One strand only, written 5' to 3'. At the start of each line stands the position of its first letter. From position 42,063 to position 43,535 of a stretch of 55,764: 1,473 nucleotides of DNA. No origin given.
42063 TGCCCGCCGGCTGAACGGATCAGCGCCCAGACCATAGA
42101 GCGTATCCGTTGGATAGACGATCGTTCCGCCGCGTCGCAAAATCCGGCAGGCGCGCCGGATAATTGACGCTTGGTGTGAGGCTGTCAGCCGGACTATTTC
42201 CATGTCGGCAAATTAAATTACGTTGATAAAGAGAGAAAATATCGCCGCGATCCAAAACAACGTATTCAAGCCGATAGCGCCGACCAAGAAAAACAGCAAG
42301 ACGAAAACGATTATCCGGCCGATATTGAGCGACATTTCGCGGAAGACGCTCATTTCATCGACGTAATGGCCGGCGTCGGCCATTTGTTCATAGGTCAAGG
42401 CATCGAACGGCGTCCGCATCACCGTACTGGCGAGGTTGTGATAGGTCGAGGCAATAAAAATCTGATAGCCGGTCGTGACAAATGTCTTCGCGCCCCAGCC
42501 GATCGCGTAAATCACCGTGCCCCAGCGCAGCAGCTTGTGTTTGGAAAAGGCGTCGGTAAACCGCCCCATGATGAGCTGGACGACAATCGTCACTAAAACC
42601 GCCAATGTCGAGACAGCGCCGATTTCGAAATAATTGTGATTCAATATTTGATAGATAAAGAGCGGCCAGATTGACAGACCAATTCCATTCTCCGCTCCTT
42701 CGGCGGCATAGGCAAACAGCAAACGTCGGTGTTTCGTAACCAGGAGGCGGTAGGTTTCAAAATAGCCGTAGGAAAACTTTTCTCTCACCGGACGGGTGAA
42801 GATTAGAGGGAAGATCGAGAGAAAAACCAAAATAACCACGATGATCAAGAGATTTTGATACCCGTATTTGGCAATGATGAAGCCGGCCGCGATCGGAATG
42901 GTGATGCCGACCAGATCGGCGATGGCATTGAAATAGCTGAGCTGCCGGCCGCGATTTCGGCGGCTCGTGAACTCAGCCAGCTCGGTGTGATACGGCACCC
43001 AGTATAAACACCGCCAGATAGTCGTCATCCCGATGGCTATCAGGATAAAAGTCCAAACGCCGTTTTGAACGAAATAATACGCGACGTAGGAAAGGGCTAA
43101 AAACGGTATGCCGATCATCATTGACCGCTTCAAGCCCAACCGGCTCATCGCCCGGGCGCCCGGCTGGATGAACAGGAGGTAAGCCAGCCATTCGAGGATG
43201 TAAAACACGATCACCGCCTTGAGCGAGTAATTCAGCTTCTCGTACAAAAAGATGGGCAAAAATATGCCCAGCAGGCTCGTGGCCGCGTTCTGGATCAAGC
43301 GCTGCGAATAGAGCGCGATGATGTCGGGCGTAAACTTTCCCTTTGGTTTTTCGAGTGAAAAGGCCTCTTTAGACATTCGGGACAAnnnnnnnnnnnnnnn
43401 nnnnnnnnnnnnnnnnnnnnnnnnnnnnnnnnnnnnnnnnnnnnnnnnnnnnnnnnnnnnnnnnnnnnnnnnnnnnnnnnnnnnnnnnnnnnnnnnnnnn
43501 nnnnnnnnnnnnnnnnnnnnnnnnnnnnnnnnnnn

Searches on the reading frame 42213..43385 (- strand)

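Call 7: search_protein_families(library=pfam, proteins=[window:42213-43385:-], max_evalue=0.01)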
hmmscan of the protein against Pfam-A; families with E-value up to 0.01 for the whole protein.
window:42213-43385:- (390 aa): 1 family
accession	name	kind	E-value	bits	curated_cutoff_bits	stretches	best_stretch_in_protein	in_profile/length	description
PF07690.21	MFS_1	-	2e-30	106.3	33.4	2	33-202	9-179/347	Major Facilitator Superfamily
